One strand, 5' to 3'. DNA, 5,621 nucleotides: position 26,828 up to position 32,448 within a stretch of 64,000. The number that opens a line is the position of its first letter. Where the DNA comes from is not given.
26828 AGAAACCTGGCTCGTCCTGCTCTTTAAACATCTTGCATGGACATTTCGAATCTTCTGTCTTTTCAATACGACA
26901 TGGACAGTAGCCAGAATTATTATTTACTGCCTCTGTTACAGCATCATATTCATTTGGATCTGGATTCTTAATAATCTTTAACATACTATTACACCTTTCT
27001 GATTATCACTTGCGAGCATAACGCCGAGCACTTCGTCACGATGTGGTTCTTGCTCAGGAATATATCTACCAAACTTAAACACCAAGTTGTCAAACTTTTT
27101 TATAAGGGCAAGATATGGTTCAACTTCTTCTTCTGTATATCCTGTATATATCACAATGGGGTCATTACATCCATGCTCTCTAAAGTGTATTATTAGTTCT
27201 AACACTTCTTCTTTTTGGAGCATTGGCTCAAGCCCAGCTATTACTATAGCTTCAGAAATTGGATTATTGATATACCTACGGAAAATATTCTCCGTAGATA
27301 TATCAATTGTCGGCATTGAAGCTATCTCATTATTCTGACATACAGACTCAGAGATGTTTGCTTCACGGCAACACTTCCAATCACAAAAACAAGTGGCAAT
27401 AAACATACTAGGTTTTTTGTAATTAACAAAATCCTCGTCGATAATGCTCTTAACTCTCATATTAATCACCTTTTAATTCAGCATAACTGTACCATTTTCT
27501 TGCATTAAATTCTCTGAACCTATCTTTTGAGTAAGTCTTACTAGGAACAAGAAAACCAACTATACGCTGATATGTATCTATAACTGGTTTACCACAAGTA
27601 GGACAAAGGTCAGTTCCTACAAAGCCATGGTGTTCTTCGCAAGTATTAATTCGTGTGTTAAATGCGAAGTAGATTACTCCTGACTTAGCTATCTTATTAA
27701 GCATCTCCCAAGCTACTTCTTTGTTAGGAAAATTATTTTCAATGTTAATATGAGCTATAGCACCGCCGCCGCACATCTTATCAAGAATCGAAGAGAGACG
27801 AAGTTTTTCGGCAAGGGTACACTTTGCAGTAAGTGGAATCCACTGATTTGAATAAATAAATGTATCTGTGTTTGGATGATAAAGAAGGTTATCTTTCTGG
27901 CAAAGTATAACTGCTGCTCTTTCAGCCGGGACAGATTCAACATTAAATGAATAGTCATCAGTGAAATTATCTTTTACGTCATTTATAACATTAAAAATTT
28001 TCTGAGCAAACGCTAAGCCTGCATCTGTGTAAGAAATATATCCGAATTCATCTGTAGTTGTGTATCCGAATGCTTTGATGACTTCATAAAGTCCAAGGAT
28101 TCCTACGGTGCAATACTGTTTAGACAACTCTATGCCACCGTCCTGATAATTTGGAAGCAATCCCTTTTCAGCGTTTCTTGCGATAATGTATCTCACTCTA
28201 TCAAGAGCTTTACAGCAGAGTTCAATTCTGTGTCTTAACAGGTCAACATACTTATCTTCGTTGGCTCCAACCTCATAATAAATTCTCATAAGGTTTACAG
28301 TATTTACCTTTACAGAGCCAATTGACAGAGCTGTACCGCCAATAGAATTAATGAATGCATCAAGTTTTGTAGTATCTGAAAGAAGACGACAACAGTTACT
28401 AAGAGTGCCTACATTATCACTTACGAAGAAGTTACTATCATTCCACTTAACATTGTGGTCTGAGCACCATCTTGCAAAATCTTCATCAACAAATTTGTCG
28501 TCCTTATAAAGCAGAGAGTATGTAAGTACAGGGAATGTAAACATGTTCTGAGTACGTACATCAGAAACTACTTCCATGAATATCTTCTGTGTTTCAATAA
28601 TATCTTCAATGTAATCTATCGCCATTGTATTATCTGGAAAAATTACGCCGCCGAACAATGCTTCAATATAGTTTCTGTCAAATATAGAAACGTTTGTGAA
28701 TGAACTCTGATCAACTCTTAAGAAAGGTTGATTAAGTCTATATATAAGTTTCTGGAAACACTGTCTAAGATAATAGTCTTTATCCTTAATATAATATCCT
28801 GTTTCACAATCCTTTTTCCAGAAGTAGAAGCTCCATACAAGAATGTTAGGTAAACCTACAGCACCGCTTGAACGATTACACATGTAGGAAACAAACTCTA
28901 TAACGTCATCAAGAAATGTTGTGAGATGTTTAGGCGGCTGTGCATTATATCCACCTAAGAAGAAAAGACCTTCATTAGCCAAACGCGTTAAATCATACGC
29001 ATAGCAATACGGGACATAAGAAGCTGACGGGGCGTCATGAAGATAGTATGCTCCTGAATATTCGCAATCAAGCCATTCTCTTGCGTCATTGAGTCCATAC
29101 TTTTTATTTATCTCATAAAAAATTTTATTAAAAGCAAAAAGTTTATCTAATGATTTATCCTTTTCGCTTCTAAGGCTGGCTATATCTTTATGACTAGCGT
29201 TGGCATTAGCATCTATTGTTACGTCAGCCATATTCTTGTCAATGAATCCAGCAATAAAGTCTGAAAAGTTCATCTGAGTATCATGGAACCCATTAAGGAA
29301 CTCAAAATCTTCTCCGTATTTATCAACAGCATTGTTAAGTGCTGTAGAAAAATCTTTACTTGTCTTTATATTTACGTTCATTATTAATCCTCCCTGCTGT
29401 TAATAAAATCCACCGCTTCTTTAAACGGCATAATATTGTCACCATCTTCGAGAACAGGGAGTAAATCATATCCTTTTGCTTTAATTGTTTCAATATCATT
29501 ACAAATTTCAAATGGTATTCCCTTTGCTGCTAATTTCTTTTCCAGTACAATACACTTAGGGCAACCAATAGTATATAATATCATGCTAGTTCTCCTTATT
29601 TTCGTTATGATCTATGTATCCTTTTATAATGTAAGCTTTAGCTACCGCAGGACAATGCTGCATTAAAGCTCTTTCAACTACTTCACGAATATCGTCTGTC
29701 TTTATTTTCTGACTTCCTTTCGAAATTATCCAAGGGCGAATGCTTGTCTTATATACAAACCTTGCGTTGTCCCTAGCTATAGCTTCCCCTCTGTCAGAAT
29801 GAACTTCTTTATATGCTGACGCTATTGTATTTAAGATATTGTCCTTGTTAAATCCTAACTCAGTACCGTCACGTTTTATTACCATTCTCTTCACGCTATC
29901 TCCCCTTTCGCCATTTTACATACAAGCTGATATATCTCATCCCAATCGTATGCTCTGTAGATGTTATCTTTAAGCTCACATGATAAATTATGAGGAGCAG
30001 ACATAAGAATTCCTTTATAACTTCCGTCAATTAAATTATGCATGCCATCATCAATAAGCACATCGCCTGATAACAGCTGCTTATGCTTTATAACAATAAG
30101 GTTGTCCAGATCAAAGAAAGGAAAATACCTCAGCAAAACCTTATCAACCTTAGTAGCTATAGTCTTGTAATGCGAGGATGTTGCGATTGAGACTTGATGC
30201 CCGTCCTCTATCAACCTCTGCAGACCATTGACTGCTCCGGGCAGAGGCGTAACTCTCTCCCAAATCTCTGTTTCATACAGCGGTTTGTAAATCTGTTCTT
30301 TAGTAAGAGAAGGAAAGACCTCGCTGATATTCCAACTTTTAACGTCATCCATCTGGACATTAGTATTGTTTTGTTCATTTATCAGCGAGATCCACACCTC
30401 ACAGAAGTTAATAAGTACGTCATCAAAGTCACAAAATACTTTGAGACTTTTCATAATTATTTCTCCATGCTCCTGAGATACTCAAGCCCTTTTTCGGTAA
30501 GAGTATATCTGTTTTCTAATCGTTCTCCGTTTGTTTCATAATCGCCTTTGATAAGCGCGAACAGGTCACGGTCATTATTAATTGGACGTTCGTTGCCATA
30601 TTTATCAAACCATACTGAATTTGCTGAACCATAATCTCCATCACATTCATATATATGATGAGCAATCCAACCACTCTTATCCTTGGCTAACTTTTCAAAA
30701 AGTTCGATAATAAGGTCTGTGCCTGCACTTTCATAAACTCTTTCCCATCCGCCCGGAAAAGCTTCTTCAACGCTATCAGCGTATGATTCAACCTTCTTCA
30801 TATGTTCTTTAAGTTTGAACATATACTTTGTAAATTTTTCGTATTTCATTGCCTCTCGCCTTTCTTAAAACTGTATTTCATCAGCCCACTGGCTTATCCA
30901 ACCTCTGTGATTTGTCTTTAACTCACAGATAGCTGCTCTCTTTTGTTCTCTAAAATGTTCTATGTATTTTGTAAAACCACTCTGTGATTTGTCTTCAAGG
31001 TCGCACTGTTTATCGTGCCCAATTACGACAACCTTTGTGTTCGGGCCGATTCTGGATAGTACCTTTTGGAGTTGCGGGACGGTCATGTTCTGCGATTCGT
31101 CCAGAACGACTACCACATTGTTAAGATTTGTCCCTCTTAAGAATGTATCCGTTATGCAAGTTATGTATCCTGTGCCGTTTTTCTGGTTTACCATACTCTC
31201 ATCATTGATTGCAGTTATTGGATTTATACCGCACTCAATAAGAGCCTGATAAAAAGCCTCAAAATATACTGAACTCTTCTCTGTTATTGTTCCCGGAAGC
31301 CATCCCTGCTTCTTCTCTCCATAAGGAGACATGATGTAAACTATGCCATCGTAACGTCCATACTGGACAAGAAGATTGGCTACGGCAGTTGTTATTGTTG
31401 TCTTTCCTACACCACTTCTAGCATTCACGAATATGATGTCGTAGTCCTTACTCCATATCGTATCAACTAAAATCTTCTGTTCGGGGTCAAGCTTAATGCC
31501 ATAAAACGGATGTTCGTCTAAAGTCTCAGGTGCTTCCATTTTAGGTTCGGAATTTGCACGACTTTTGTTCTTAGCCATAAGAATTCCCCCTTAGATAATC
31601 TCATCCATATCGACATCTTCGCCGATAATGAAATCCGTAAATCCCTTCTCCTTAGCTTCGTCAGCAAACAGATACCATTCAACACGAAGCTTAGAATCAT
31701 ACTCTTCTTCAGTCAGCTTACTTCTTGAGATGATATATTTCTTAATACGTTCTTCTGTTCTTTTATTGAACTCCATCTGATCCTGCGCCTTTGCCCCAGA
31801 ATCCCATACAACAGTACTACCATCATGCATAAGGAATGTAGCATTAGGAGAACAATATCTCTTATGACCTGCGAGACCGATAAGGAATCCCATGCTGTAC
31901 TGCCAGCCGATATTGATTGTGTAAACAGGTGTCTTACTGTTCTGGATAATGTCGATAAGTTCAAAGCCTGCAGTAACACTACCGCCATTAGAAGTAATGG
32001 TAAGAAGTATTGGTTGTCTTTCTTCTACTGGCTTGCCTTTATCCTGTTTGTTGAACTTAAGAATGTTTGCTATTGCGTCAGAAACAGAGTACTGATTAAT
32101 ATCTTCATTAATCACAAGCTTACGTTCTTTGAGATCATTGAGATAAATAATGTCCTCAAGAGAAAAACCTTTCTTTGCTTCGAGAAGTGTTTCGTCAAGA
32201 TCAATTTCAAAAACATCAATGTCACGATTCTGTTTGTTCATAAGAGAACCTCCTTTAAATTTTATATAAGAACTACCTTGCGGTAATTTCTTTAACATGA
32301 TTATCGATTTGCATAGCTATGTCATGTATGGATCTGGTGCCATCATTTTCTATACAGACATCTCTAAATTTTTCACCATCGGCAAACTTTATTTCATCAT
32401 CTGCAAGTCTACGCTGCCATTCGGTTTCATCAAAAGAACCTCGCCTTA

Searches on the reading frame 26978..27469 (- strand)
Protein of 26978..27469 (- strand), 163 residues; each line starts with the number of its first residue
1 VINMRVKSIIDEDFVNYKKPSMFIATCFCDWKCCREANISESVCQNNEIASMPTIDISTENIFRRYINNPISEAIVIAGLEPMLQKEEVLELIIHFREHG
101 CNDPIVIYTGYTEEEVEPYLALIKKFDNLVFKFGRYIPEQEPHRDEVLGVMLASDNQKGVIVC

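Call 89: search_protein_families(library=pfam, proteins=[window:26978-27469:-], max_evalue=0.001)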
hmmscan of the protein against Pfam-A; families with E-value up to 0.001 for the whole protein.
window:26978-27469:- (163 aa): 1 family
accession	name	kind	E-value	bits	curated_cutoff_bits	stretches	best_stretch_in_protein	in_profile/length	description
PF13353.11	Fer4_12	-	5.8e-08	33.6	22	1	44-143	22-124/137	4Fe-4S single cluster domain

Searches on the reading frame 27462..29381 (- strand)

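Call 87: search_protein_families(library=pfam, proteins=[window:27462-29381:-], max_evalue=0.0001)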
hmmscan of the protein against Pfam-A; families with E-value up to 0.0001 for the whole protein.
window:27462-29381:- (639 aa): 1 family
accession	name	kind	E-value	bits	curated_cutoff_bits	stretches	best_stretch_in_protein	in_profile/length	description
PF13597.11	NRDD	-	1.7e-88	298.2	26.2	1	85-631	14-562/562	Anaerobic ribonucleoside-triphosphate reductase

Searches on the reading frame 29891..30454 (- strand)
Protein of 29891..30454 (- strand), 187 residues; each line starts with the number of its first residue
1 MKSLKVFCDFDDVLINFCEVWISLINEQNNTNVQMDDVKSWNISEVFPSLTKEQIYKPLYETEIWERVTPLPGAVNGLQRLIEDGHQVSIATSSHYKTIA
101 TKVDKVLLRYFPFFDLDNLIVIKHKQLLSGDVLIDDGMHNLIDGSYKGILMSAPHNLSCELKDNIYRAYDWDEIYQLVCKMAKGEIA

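Call 89: search_protein_families(library=pfam, proteins=[window:29891-30454:-], max_evalue=0.001)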
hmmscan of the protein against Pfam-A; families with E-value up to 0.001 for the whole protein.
window:29891-30454:- (187 aa): 2 families
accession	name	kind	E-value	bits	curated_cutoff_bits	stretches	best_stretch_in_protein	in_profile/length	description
PF06941.18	NT5C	-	1.3e-30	107.1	24.8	1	6-179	4-175/180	5' nucleotidase, deoxy (Pyrimidine), cytosolic type C protein (NT5C)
PF13419.12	HAD_2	-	1.5e-05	25.7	23.8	1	9-111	4-122/178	Haloacid dehalogenase-like hydrolase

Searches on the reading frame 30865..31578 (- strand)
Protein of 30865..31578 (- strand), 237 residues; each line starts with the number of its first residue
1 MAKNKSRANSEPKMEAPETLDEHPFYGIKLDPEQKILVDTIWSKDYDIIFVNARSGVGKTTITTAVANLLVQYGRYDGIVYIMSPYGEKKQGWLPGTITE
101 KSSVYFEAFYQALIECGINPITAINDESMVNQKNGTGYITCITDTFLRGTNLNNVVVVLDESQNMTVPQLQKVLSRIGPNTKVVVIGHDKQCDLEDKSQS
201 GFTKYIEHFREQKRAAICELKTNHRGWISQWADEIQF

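Call 89: search_protein_families(library=pfam, proteins=[window:30865-31578:-], max_evalue=0.001)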
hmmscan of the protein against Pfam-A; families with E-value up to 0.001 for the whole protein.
window:30865-31578:- (237 aa): 6 families
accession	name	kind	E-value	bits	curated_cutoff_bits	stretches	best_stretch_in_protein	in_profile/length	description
PF02562.22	PhoH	-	2.6e-32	112.4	27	1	32-223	7-189/205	PhoH-like protein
PF13604.12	AAA_30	-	3.3e-09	37.2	27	1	30-192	2-128/191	AAA domain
PF13245.12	AAA_19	-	8.6e-08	32.9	25.1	1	47-191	12-128/134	AAA domain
PF13401.12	AAA_22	-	4.1e-05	24.3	27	1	47-187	6-122/130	AAA domain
PF03266.21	NTPase_1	-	9.5e-05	22.7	23.9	0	49-102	2-56/168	NTPase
PF01656.29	CbiA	-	0.00024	21.5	25.4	1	48-74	1-27/125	CobQ/CobB/MinD/ParA nucleotide binding domain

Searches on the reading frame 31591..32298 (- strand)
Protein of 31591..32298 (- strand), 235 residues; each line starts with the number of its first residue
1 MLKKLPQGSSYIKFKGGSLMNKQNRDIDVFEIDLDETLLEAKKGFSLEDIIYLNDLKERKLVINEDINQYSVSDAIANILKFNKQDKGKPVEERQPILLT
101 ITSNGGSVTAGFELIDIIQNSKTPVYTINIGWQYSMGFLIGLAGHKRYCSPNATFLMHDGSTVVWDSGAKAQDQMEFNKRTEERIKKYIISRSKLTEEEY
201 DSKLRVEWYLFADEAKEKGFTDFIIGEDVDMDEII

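Call 89: search_protein_families(library=pfam, proteins=[window:31591-32298:-], max_evalue=0.001)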
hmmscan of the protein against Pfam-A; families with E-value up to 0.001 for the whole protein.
window:31591-32298:- (235 aa): 2 families
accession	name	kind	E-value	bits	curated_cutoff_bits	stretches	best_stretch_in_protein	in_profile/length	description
PF00574.28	CLP_protease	-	2.7e-25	89.7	20.2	1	54-226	12-180/182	Clp protease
PF25145.1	NfeD1b_N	-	0.00061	19.9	40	1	94-175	31-109/189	NfeD1b, N-terminal domain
